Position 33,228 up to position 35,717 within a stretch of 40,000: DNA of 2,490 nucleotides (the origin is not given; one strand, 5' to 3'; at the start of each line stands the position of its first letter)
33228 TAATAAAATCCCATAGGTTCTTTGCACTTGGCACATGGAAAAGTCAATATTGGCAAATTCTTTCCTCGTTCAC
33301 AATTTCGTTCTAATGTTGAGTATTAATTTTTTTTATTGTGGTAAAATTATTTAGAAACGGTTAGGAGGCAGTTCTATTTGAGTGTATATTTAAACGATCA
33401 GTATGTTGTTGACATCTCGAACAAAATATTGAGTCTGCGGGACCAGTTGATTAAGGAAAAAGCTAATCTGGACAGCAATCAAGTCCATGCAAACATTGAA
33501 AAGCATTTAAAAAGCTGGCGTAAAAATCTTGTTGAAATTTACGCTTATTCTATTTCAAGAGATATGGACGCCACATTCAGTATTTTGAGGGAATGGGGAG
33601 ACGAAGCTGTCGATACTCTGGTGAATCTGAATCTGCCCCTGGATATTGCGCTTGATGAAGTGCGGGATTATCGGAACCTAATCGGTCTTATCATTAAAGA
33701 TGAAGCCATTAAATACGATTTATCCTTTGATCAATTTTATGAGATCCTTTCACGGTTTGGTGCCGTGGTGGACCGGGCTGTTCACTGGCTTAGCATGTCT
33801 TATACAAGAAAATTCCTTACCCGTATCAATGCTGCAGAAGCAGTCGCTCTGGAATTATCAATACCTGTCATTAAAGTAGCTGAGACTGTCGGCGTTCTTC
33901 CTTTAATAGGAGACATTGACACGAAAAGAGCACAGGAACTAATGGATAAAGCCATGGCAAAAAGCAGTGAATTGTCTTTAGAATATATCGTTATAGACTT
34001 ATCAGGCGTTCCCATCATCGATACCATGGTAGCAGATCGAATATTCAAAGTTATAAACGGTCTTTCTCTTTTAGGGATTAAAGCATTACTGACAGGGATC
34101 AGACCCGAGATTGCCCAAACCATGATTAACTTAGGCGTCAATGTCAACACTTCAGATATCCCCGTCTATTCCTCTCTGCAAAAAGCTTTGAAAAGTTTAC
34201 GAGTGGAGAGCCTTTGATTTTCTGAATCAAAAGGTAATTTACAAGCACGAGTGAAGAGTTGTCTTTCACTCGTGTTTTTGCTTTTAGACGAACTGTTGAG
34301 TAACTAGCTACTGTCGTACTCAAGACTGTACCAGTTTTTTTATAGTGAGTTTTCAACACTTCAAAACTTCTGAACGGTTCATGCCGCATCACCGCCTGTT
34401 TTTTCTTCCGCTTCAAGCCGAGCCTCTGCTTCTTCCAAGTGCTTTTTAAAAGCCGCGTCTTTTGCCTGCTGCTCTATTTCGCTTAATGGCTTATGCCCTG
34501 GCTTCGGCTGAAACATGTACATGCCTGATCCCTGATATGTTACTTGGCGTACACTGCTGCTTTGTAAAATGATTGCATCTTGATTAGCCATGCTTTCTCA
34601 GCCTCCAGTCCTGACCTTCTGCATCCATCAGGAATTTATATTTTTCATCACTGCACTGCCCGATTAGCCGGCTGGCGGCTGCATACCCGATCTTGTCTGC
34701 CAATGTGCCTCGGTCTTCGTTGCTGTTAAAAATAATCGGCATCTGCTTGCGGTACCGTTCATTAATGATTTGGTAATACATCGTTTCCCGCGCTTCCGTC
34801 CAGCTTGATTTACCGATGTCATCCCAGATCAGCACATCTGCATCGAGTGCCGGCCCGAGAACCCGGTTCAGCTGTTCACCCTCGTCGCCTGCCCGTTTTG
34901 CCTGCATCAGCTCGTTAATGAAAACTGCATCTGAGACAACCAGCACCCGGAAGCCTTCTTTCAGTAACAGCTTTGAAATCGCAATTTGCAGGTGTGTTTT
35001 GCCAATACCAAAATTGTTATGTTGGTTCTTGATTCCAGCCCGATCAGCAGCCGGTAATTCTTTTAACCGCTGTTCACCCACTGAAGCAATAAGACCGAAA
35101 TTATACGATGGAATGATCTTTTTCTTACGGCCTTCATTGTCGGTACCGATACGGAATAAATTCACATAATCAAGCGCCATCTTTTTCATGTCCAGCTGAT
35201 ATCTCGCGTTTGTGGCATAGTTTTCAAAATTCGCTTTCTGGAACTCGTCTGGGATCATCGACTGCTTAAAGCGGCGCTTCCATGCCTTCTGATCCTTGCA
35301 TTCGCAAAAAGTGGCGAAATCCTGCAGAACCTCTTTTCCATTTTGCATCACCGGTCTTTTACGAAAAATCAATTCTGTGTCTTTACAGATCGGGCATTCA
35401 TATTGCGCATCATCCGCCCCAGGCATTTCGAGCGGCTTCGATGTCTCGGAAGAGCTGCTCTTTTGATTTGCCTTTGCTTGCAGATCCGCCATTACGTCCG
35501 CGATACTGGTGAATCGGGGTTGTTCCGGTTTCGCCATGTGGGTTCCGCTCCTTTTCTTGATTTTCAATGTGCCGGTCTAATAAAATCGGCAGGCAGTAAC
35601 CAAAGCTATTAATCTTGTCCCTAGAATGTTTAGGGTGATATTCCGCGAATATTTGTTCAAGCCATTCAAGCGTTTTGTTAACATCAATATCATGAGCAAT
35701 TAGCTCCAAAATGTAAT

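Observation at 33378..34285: Prophage-encoded RsbR-type stressosome sensor (STAS) paralog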

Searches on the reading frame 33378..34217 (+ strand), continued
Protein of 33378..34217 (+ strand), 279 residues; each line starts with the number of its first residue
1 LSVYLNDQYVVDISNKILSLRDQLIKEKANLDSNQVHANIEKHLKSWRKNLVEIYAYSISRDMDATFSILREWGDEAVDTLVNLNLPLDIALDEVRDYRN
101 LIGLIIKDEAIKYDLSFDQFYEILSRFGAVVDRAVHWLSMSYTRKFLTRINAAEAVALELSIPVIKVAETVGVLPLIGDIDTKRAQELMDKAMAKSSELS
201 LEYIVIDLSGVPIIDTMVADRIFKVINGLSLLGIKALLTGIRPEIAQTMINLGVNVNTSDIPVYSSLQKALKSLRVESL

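Call 54: fold_search(model_id=the predicted structure, library=pdb)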
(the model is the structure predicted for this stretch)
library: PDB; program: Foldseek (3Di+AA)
matches with E <= 10: 1172; with E <= 0.001: 33
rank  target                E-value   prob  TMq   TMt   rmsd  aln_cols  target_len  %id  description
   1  7b0u_0                6.8e-12  1.00  0.53  0.54   6.8       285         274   26  Stressosome complex from Listeria innocua (released 2021-12-01)
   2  6jhk_A                2.0e-08  1.00  0.39  0.90   2.0       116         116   30  Crystal Structure of Bacillus subtilis RsbS (released 2019-09-11)
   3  6jhk_B                2.2e-08  1.00  0.39  0.91   1.9       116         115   30  Crystal Structure of Bacillus subtilis RsbS (released 2019-09-11)
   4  7o0i_1                4.3e-06  1.00  0.37  0.77   2.2       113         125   35  Vibrio vulnificus stressosome (released 2022-04-13)
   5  2mwg_MODEL_1_A        5.9e-06  1.00  0.36  0.39   5.6       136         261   28  Full-Length Solution Structure Of YtvA, a LOV-Photoreceptor Protein and Regulator of Bacterial Stress Response (released 2016-05-25)
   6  3ztb_A                6.2e-06  1.00  0.37  0.86   2.1       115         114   23  The bacterial stressosome: a modular system that has been adapted to control secondary messenger signaling (released 2012-02-22)
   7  3zxn_B                9.5e-06  1.00  0.37  0.84   3.2       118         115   22  Moorella thermoacetica RsbS S58E (released 2012-02-22)
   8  6qcm_A                1.1e-05  1.00  0.38  0.85   2.7       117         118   30  Cryo em structure of the Listeria stressosome (released 2019-08-21)
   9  3zxn_A                1.7e-05  1.00  0.37  0.83   1.9       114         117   24  Moorella thermoacetica RsbS S58E (released 2012-02-22)
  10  1tid_B                1.9e-05  1.00  0.36  0.78   2.4       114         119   20  Crystal Structures of the ADP and ATP bound forms of the Bacillus Anti-sigma factor SpoIIAB in complex with the Anti-a (released 2004-06-15)
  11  2vy9_A                2.0e-05  1.00  0.37  0.84   1.9       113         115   23  Molecular architecture of the stressosome, a signal integration and transduction hub (released 2008-10-14)
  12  9iar_A                4.0e-05  1.00  0.35  0.18  12.2       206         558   17  Sulfate transporter SLC26A11 in nanodiscs with nanobody Nb11 (released 2026-03-04)
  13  1til_B                4.9e-05  1.00  0.36  0.81   2.1       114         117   20  Crystal Structures of the ADP and ATP bound forms of the Bacillus Anti-sigma factor SpoIIAB in complex with the Anti-a (released 2004-06-15)
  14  9ias_A                6.7e-05  1.00  0.34  0.19  12.0       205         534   19  Sulfate transporter SLC26A11 in nanodiscs with nanobody Nb4 (released 2026-03-04)
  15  3ztb_B                1.1e-04  1.00  0.36  0.81   3.2       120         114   22  The bacterial stressosome: a modular system that has been adapted to control secondary messenger signaling (released 2012-02-22)
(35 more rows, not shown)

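Call 55: search_dna_similar(query=P0126, collection=plasmids, mode=protein, max_rows=25, max_evalue=1e-20)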
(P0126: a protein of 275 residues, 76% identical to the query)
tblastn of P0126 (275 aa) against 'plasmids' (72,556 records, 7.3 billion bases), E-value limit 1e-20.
Records with a match: 161; places in all: 179; records where one place covers at least 80% of the query: 41.
Best place of each record, by identity: >=99% 1; <60% 160.
By first word of the organism name: Phaeobacter 58; Priestia 54; Deinococcus 17; Streptomyces 8; Vibrio 3; Cytobacillus 2; Niallia 2; Alkalihalophilus 2; Bacillus 2; Listeria 2; and 11 more.
By predicted mobility (MOB-suite, as given by PLSDB): non-mobilizable 129; mobilizable 31; conjugative 1.
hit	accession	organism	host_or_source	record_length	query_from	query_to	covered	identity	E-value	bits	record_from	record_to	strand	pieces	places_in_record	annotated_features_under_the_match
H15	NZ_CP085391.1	Cytobacillus firmus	single cell,soil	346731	1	275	100%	100.0%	4e-167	519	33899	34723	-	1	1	STAS domain-containing protein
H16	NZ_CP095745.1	Niallia sp. Man26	Penaeus monodon,whole ...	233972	13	269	93%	49.4%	3e-62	218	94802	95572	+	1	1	STAS domain-containing protein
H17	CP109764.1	Priestia megaterium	potato,mixed culture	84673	13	275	96%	45.6%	2e-57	204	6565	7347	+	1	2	STAS domain-containing protein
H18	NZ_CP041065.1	Priestia megaterium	cell culture,soil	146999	13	275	96%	45.6%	8e-57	203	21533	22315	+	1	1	STAS domain-containing protein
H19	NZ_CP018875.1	Priestia megaterium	Camellia oleifera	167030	13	275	96%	45.6%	8e-57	203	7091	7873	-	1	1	STAS domain-containing protein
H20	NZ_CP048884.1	Priestia megaterium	culture,agricultural soil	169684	13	275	96%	45.6%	8e-57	203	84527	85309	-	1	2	STAS domain-containing protein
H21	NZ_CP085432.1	Priestia megaterium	single cell,soil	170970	13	275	96%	45.6%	8e-57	203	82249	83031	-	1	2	STAS domain-containing protein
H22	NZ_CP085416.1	Priestia megaterium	single cell,soil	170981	13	275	96%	45.6%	8e-57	203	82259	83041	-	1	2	STAS domain-containing protein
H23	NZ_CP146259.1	Priestia megaterium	Nicotiana tabacum L.,Cell ...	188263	13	275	96%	45.6%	8e-57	203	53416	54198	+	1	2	STAS domain-containing protein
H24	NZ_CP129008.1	Priestia aryabhattai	mixed culture,sea water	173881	13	275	96%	45.6%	8e-57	202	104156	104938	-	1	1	STAS domain-containing protein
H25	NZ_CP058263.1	Priestia megaterium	cell culture,potash salt dump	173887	13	275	96%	45.6%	8e-57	202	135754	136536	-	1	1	STAS domain-containing protein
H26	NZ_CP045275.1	Priestia megaterium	pure culture,Paper surface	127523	13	275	96%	45.6%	2e-56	202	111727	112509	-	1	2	STAS domain-containing protein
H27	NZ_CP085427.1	Priestia megaterium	single cell,soil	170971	13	275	96%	45.2%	4e-56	201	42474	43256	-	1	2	STAS domain-containing protein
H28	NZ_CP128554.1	Priestia aryabhattai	seagrass,mixed culture,rhizosphere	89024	13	275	96%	44.9%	1e-54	197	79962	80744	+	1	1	STAS domain-containing protein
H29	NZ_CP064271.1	Priestia megaterium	cell culture,Zoo anteater area soil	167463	10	275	97%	43.6%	1e-54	196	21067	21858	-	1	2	STAS domain-containing protein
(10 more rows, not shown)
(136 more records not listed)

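Call 56: find_encoding_contigs(protein=P0127, flank=10000, max_places=3)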
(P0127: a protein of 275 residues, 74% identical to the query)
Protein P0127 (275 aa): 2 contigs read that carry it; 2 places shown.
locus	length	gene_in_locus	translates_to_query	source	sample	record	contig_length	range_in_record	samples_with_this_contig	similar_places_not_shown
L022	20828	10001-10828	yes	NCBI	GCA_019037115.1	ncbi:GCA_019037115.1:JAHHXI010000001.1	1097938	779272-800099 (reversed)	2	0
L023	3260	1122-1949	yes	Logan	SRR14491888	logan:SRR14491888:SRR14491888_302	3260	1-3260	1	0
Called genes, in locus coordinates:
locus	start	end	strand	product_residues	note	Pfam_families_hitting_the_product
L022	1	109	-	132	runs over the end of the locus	PF12691:Phage_tail_terminator_6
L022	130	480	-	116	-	PF11114:Minor_capsid_2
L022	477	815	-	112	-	PF10665:Minor_capsid_1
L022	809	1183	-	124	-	-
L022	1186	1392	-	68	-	-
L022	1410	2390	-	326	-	-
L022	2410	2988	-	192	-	PF06810:Phage_scaffold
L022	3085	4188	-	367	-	PF06152:Phage_min_cap2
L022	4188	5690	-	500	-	PF05133:SPP1_portal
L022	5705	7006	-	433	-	PF04466:Terminase_3, PF17288:Terminase_3C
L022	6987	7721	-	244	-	PF06056:Terminase_5 (weak), PF13384:HTH_23 (weak), PF08281:Sigma70_r4_2 (faint)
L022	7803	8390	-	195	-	-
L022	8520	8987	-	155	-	PF00196:GerE (weak)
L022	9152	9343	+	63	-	-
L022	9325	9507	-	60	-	PF13128:DUF3954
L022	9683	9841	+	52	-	PF09388:SpoOE-like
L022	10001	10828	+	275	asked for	PF01740:STAS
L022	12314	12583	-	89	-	-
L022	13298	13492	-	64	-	-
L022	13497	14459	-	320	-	-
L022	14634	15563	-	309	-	PF03837:RecT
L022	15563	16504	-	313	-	PF09588:YqaJ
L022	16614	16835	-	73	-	PF09466:Yqai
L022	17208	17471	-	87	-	PF13560:HTH_31, PF12844:HTH_19, PF01381:HTH_3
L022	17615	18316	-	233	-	PF10543:ORF6N, PF10552:ORF6C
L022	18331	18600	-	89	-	-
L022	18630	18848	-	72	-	PF12844:HTH_19, PF13560:HTH_31, PF01381:HTH_3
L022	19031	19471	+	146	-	PF12844:HTH_19, PF13560:HTH_31, PF01381:HTH_3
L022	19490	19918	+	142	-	PF06114:Peptidase_M78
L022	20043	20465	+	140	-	-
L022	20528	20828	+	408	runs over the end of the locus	PF13588:HSDR_N_2, PF04313:HSDR_N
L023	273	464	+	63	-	-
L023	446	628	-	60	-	PF13128:DUF3954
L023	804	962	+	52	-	PF09388:SpoOE-like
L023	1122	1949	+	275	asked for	PF01740:STAS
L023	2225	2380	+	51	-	-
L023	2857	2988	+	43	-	-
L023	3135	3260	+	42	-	?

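Call 59: get_annotated_region(hit=H15, flank=12000)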
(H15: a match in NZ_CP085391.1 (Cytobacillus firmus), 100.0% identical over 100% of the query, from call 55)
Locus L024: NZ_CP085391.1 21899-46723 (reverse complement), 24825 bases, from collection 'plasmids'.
description: Cytobacillus firmus strain CK19 plasmid unnamed1, complete sequence
organism: Cytobacillus firmus (NCBI taxid 1399)
taxonomy: Bacteria; Bacillota; Bacilli; Bacillales; Bacillaceae; Cytobacillus; Cytobacillus firmus
host: -; source: single cell,soil; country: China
typing (MOB-suite, as given by PLSDB): non-mobilizable
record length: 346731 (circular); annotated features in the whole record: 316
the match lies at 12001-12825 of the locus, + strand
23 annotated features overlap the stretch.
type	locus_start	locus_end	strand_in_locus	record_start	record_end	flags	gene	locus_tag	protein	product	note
CDS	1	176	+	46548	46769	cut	-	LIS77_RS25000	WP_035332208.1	hypothetical protein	-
CDS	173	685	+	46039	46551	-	-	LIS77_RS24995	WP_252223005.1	DUF2269 domain-containing protein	-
CDS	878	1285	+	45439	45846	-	-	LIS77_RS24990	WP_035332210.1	nucleotidyltransferase domain-containing protein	-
CDS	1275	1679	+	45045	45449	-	-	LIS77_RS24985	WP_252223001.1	DUF86 domain-containing protein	-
CDS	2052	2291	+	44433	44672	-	-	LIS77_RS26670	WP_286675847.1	glutaredoxin domain-containing protein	-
CDS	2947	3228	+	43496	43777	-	-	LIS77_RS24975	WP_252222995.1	(2Fe-2S) ferredoxin domain-containing protein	-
CDS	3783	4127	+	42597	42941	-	-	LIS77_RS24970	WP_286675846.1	nucleotidyltransferase domain-containing protein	-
CDS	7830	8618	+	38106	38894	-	istB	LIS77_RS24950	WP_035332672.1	IS21-like element IS643 family helper ATPase IstB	-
CDS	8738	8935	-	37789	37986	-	-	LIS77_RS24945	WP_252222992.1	hypothetical protein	-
CDS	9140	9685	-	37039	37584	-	-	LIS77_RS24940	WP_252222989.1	hypothetical protein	-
CDS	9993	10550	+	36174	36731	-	-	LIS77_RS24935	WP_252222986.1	MEDS domain-containing protein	-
CDS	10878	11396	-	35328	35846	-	-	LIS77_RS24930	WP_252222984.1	sigma-70 family RNA polymerase sigma factor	GO:0006352 - DNA-templated transcription initiation [Evidence IEA]; GO:0006355 - regulation of DNA-templated ...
CDS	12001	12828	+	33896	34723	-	-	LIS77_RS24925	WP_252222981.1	STAS domain-containing protein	-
CDS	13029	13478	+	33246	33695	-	-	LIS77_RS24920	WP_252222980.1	hypothetical protein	-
CDS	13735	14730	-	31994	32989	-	-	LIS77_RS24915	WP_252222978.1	hypothetical protein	-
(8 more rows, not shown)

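Call 78: search_protein_families(library=padloc, proteins=[window:33378-34217:+], max_evalue=0.01)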
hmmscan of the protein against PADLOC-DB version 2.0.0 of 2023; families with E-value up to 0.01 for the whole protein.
window:33378-34217:+ (279 aa): 0 families

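Call 79: find_encoding_contigs(protein=P0125, flank=8000, max_places=3)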
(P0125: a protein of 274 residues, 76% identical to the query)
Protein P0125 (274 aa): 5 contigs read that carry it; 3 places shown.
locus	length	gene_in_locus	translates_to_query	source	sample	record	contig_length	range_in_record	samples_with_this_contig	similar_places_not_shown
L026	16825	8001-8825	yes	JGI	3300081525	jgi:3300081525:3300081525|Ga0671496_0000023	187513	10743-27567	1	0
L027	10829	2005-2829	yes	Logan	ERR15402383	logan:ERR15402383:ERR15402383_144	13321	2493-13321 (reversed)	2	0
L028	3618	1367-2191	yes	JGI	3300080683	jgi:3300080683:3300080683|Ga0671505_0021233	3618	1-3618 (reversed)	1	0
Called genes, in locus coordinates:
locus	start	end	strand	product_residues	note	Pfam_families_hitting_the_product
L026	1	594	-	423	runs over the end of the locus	PF17853:GGDEF_2, PF13556:HTH_30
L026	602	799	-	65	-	-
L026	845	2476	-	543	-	PF00171:Aldedh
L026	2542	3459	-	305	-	PF01619:Pro_dh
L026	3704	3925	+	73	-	-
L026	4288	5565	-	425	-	PF00067:p450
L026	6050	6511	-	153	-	PF01243:PNPOx_N (weak)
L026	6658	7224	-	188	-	PF13419:HAD_2, PF00702:Hydrolase, PF13242:Hydrolase_like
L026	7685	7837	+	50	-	-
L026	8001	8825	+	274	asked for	PF01740:STAS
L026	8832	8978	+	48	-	-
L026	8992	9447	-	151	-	PF14539:DUF4442 (weak), PF03061:4HBT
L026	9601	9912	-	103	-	-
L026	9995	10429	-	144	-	PF14567:SUKH_5 (weak), PF09346:SMI1_KNR4, PF14568:SUKH_6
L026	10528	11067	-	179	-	PF12867:DinB_2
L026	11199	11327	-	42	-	-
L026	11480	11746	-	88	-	-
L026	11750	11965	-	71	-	-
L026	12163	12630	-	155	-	-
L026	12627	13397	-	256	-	-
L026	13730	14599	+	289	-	PF04542:Sigma70_r2, PF08281:Sigma70_r4_2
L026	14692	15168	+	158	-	PF02627:CMD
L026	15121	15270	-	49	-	-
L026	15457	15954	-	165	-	-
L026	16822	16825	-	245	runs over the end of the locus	PF13580:SIS_2, PF01380:SIS (faint)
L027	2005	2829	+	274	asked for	PF01740:STAS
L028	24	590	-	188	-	PF13419:HAD_2, PF00702:Hydrolase, PF13242:Hydrolase_like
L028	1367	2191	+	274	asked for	PF01740:STAS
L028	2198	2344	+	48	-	-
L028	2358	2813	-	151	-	PF14539:DUF4442 (weak), PF03061:4HBT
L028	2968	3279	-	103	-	-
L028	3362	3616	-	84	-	?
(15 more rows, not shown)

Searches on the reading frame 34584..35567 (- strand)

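Call 10: search_protein_families(library=phrogs, proteins=[window:34584-35567:-], max_evalue=0.001)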
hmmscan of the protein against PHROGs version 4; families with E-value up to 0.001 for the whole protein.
window:34584-35567:- (327 aa): 3 families
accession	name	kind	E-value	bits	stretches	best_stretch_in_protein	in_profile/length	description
phrog_50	-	DNA, RNA and nucleotide metabolism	3.1e-47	162.9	1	24-326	255-514/570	DnaC-like helicase loader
phrog_3277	-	DNA, RNA and nucleotide metabolism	1.3e-17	65.1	1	186-323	19-154/168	DnaC-like helicase loader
phrog_27475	-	unknown function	5.5e-11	42.6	1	186-295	451-556/599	-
